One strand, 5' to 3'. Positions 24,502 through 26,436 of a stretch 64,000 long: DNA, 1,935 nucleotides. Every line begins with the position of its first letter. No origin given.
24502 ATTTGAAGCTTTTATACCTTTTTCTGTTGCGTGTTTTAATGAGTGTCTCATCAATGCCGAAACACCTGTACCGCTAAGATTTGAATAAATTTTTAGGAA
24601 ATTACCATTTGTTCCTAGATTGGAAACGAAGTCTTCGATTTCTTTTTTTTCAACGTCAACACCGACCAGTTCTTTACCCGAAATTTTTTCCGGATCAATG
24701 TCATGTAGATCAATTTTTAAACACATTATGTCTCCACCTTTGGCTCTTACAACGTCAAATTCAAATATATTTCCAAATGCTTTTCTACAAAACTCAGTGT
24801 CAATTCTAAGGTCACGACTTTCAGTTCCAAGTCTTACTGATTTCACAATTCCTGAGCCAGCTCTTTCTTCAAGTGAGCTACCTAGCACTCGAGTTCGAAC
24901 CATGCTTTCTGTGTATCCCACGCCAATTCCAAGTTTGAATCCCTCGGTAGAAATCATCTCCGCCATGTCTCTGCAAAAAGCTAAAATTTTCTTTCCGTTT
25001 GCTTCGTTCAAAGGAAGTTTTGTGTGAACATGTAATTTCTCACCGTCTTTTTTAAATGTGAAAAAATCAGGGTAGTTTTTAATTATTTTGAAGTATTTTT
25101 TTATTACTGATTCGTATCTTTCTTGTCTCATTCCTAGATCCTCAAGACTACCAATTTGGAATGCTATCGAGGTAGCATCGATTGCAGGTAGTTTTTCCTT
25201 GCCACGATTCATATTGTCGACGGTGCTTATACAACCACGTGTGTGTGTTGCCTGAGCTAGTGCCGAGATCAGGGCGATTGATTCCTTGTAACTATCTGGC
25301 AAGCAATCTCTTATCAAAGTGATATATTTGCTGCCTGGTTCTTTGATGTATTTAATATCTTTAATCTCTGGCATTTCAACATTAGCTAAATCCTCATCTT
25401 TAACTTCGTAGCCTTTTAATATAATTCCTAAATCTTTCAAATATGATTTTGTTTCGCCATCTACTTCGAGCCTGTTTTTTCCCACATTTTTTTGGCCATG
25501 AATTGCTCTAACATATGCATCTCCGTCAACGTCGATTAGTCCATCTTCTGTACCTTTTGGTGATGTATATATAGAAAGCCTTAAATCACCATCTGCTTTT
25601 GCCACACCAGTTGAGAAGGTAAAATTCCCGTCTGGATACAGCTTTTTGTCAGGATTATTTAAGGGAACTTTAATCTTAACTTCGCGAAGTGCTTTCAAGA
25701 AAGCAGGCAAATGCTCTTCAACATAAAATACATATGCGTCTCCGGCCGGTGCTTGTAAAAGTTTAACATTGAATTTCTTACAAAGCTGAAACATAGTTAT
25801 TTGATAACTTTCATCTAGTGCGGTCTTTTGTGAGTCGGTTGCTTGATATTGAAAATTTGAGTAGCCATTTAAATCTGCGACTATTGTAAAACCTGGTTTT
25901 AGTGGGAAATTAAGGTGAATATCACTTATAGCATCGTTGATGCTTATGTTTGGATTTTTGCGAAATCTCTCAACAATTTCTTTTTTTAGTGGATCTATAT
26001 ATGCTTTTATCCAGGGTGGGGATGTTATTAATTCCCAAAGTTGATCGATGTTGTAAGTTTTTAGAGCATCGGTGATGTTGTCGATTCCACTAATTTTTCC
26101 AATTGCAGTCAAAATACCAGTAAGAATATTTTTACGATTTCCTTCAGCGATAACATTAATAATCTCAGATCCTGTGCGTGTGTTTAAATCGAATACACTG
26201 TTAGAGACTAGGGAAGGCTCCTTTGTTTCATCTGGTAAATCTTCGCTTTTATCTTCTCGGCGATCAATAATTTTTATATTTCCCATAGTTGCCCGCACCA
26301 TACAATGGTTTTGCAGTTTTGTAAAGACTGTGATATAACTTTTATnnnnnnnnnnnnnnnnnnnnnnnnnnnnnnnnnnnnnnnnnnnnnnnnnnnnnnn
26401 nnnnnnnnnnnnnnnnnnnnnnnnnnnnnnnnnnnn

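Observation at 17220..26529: Candidate undescribed nucleotide-second-messenger system: two paralogous class-III-cyclase-like proteins flanking two tandem cNMP-binding-like proteins and two mini membrane peptides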

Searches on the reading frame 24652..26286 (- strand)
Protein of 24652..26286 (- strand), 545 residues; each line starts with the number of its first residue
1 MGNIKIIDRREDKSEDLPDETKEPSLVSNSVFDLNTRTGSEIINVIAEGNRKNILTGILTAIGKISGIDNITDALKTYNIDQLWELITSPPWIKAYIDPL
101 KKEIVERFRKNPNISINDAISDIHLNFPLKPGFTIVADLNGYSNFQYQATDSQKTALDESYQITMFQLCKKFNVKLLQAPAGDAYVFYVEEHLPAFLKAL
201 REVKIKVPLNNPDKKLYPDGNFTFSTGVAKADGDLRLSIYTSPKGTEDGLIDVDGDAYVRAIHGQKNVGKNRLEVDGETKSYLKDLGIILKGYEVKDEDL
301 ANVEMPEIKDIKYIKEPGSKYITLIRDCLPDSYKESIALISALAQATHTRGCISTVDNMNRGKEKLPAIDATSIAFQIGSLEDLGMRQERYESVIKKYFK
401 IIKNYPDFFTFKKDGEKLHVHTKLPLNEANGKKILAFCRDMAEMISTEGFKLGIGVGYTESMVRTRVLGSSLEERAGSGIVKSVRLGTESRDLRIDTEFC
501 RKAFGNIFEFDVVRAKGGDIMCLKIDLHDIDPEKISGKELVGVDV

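Call 41: predict_structure(alignment_id=A3)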
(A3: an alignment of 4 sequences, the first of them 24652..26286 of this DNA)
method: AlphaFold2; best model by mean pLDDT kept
length: 545 residues; sequences in the alignment: 4
mean_pLDDT: 53.9   pTM: 0.56
mean pLDDT of the five models: 53.9, 53.5, 49.5, 49.5, 38.1
residues with pLDDT >= 90: 0; 70-90: 139; 50-70: 187; < 50: 219
segments of 3 or more residues with pLDDT < 50: 1-37, 43-53, 64-71, 180-182, 242-248, 290-330, 347-370, 459-527, 534-545
pLDDT, mean of each block of 10 residues (from residue 1): 26 29 26 44 47 50 49 52 60 68 78 70 61 80 60 66 77 71 70 82 76 68 79 60 48 66 67 63 57 37 25 24 30 58 54 33 33 66 68 76 73 59 64 71 79 55 34 32 33 31 33 25 40 41 27
secondary structure, 60 per line:
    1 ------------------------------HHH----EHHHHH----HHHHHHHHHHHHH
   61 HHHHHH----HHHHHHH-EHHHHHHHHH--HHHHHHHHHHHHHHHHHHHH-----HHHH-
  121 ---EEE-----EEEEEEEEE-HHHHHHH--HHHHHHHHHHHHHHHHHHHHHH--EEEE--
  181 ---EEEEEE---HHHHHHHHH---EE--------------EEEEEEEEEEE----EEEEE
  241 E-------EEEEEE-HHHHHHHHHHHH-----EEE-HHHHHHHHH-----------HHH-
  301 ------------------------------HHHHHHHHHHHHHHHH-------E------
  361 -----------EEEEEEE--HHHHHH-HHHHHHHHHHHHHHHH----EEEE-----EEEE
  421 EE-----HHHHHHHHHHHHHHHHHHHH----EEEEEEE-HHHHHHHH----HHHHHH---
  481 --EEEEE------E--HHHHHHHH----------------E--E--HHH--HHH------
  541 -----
elements in order: H39-43 H48-66 H71-77 H80-88 H91-110 H116-119 E124-126 E132-140 H142-148 H151-172 E175-178 E184-189 H193-201 E221-231 E236-241 E249-254 H256-267 E273-275 H277-285 H331-346 E372-378 H381-386 H388-403 E408-411 E417-422 H428-447 E452-458 H460-467 H472-477 E483-487 H497-504

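Call 46: fold_search(model_id=the predicted structure, library=pdb)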
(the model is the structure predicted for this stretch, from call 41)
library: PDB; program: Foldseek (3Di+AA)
matches with E <= 10: 627; with E <= 0.001: 64
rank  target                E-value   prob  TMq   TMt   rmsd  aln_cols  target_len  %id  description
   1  7pdf_A                5.9e-08  1.00  0.39  0.46  12.9       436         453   12  focus refinement of soluble domain of adenylyl cyclase 9 in complex with Gs protein alpha subunit and MANT-GTP (released 2022-01-26)
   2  5d0r                  1.3e-06  1.00  0.34  0.39  13.9       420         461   12  Crystal structure of human soluble Adenylyl Cyclase with the inhibitor bithionol (released 2016-03-16)
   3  6r4p_A                1.6e-06  1.00  0.40  0.45  13.9       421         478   12  Structure of a soluble domain of adenylyl cyclase bound to an activated stimulatory G protein (released 2019-05-08)
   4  9bcs_B                9.0e-06  1.00  0.23  0.24   8.5       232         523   15  Intracellular domain of GC-A bound to ANP (released 2024-11-27)
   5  8bv5_A                1.1e-05  1.00  0.38  0.46  15.2       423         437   13  Focus refinement of soluble domain of Adenylyl cyclase 8 bound to stimulatory G protein, Forskolin, ATPalphaS, and Ca2 (released 2024-01-17)
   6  9u3p_A                1.3e-05  1.00  0.37  0.41  15.8       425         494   12  Cryo-EM structure of human AC9-Gs complex (soluble domain) (released 2025-06-11)
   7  5o5l_A                1.5e-05  1.00  0.25  0.55   7.2       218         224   16  X-ray structure of a bacterial adenylyl cyclase soluble domain, solved at cryogenic temperature (released 2017-11-01)
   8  4usu                  1.5e-05  1.00  0.32  0.36  13.7       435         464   12  Crystal structure of human soluble Adenylyl Cyclase in complex with alpha,beta-methyleneadenosine-5'-triphosphate (released 2014-07-30)
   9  8cot                  1.6e-05  1.00  0.33  0.38  13.7       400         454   12  Complex of human soluble adenylyl cyclase 10 catalytic core with inhibitor TDI-10962 (released 2023-04-26)
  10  8coj                  1.6e-05  1.00  0.32  0.37  14.0       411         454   12  Crystal structure of human soluble adenylyl cyclase catalytic domain in complex with the inhibitor TDI-10228 (released 2023-04-26)
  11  9bcv_B                1.9e-05  1.00  0.24  0.54   5.5       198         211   16  Cyclase domain of GC-A bound to ANP (released 2024-11-27)
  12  7pdd_A                1.9e-05  1.00  0.39  0.46  14.1       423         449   12  Focus refinement of soluble domain of Adenylyl cyclase 9 in complex with DARPin C4 and MANT-GTP (released 2022-01-19)
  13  4oya                  2.1e-05  1.00  0.33  0.38  13.6       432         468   12  Human solAC Complexed with (4-Aminofurazan-3-yl)-[3-(1H-benzoimidazol-2-ylmethoxy)phenyl]methanone (released 2014-04-02)
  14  4cll                  2.6e-05  1.00  0.31  0.36  14.3       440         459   13  Crystal structure of human soluble Adenylyl Cyclase in complex with bicarbonate (released 2014-03-05)
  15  4cm0                  2.7e-05  1.00  0.32  0.37  13.2       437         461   13  Crystal structure of human soluble Adenylyl Cyclase with alpha,beta- methyleneadenosine-5'-triphosphate soaked with bica (released 2014-03-05)
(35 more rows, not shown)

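Call 61: search_protein_representatives(alignment_id=A3)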
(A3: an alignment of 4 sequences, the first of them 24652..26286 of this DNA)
Query: 4 sequences, 517 profile positions. Proteins with E-value up to 0.001 (for the whole library): 20; up to 1e-10: 15; up to 1e-30: 11. The best 20 are listed.
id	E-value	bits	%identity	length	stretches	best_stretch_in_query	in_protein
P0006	1.3e-276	934.5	-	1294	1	1-517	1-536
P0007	1.8e-254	861.4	-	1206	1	55-516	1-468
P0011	2.1e-108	379.4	-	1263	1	70-517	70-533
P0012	5.1e-97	341.9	-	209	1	74-266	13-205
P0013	3.0e-93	329.5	-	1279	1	66-516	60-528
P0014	3.0e-49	184.3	-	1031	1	57-475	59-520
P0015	1.3e-45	172.3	-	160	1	416-517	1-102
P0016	4.2e-37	144.2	-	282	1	72-272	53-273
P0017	1.2e-32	129.5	-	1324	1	75-478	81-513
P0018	6.5e-32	127.1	-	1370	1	71-460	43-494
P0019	5.6e-31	124.0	-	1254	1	80-491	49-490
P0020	1.8e-25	105.8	-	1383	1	83-501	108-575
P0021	2.1e-25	105.6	-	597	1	80-461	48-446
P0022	3.6e-22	94.9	-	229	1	73-227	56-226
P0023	4.6e-21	91.3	-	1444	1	78-468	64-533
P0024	2.3e-10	56.0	-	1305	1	80-272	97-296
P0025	3.1e-07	45.7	-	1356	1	117-486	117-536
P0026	1.1e-04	37.3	-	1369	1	120-507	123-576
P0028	3.7e-04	35.5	-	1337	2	80-317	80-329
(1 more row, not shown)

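Call 63: search_protein_families(library=pfam, proteins=[P0018, P0020, P0023, P0024, P0025, P0026, P0028], max_evalue=0.01)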
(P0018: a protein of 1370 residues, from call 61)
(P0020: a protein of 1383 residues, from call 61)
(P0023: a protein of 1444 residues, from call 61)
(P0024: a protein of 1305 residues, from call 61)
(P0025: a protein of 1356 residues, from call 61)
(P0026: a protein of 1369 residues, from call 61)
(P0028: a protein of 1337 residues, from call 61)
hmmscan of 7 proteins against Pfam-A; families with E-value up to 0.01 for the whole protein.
P0018 (1370 aa): 1 family
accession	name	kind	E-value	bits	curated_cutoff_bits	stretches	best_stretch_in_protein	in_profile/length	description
PF14394.12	DUF4423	-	7.1e-05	23.1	30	1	846-901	37-91/165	Domain of unknown function (DUF4423)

P0020 (1383 aa): 1 family
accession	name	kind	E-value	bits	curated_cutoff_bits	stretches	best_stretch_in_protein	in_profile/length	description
PF13428.12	TPR_14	-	0.0062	17.5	23.5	0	1269-1297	13-41/44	Tetratricopeptide repeat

P0023 (1444 aa): 0 families

P0024 (1305 aa): 0 families

P0025 (1356 aa): 0 families

P0026 (1369 aa): 0 families

P0028 (1337 aa): 0 families

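Call 68: find_encoding_contigs(protein=P0011, flank=10000, max_places=2)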
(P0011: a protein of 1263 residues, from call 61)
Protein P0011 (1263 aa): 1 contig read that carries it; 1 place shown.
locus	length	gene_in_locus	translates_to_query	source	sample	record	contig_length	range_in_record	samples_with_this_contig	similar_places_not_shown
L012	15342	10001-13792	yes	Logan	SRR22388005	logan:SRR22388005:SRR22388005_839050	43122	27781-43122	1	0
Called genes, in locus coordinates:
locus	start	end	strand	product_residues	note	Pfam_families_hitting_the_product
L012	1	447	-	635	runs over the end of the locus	PF04773:FecR (weak), PF18915:DUF5667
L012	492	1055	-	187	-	PF07638:Sigma70_ECF (faint), PF04542:Sigma70_r2, PF08281:Sigma70_r4_2, PF04545:Sigma70_r4 (weak)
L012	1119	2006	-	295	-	PF00316:FBPase, PF18913:FBPase_C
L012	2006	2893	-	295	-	PF01791:DeoC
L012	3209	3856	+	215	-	PF09335:VTT_dom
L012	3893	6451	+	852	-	PF02861:Clp_N, PF23569:NBD_SMAX1, PF00004:AAA, PF17871:AAA_lid_9, PF00004:AAA, PF07724:AAA_2, PF07728:AAA_5, PF10431:ClpB_D2-small, +9 more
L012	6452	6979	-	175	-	PF23728:Tubby_C_like (weak)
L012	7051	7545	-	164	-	-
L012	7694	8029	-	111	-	-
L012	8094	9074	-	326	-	PF01795:Methyltransf_5, PF08704:GCD14 (faint)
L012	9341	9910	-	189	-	PF01300:Sua5_yciO_yrdC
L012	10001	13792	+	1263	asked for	-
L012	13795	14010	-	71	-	-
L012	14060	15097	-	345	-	-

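Call 70: find_encoding_contigs(protein=P0013, flank=10000, max_places=2)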
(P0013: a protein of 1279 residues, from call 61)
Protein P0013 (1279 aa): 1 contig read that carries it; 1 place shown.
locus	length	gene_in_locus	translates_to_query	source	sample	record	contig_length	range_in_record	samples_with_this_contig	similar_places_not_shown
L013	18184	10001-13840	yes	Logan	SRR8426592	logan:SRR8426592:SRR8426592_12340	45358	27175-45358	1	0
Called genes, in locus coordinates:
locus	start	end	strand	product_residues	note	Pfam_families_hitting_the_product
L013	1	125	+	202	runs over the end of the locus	PF09335:VTT_dom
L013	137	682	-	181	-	-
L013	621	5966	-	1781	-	-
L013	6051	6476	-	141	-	PF01850:PIN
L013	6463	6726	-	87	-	-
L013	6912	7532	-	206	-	PF12686:DUF3800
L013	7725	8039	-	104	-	-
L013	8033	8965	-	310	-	PF01795:Methyltransf_5, PF08704:GCD14 (weak)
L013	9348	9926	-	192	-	PF01300:Sua5_yciO_yrdC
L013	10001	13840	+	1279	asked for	-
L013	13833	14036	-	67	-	-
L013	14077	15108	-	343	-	PF00027:cNMP_binding (weak)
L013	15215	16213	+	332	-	PF00044:Gp_dh_N, PF02800:Gp_dh_C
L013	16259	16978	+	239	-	PF01628:HrcA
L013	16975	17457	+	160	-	PF01025:GrpE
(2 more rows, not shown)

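Call 71: find_encoding_contigs(protein=P0014, flank=10000, max_places=2)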
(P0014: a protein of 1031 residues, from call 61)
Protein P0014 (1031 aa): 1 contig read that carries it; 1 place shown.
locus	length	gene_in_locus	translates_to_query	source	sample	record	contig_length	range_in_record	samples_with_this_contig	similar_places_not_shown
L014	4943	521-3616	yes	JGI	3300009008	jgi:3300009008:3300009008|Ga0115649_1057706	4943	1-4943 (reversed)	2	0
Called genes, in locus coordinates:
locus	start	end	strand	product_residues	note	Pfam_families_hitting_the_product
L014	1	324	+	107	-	?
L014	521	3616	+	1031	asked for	-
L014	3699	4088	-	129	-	-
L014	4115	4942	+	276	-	?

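Call 84: find_encoding_contigs(protein=P0017, flank=8000, max_places=2)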
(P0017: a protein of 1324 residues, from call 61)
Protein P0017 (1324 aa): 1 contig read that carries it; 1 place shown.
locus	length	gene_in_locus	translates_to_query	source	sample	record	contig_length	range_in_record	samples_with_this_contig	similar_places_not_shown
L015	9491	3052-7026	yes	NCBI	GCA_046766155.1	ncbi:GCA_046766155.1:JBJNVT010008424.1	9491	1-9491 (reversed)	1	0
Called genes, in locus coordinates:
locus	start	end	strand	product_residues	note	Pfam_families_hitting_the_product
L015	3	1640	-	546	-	?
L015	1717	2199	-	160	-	PF01025:GrpE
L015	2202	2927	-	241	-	PF08220:HTH_DeoR (faint), PF01628:HrcA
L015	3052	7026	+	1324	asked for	-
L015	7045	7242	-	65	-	-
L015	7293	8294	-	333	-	PF00044:Gp_dh_N, PF02800:Gp_dh_C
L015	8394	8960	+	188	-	PF01300:Sua5_yciO_yrdC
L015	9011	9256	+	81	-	-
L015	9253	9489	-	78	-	?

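Call 85: find_encoding_contigs(protein=P0024, flank=8000, max_places=2)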
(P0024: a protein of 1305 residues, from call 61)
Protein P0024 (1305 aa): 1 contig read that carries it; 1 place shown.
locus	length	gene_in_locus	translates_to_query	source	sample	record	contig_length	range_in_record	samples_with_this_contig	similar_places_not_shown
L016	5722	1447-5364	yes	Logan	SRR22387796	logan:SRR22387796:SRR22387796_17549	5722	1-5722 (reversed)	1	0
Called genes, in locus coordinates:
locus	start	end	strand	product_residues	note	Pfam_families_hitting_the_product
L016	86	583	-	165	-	PF01025:GrpE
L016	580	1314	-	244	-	PF01628:HrcA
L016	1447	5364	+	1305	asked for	-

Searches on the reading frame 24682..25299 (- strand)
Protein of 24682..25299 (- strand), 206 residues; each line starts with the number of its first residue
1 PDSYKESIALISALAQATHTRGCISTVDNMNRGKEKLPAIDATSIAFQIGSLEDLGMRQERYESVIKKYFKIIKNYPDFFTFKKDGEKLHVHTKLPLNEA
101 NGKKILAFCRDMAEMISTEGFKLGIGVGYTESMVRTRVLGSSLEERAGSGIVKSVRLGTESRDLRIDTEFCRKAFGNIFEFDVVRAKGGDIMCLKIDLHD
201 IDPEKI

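Call 77: search_solved_structures(query=A9, max_evalue=10, show_alignments=2)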
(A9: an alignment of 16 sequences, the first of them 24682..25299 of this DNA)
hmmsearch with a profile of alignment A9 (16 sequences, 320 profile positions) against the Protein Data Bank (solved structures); distinct sequences matched with E-value up to 10: 1.
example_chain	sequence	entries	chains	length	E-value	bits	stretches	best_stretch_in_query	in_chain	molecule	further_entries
2ln3_A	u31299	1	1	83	0.81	12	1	209-247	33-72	DE NOVO DESIGNED PROTEIN OR135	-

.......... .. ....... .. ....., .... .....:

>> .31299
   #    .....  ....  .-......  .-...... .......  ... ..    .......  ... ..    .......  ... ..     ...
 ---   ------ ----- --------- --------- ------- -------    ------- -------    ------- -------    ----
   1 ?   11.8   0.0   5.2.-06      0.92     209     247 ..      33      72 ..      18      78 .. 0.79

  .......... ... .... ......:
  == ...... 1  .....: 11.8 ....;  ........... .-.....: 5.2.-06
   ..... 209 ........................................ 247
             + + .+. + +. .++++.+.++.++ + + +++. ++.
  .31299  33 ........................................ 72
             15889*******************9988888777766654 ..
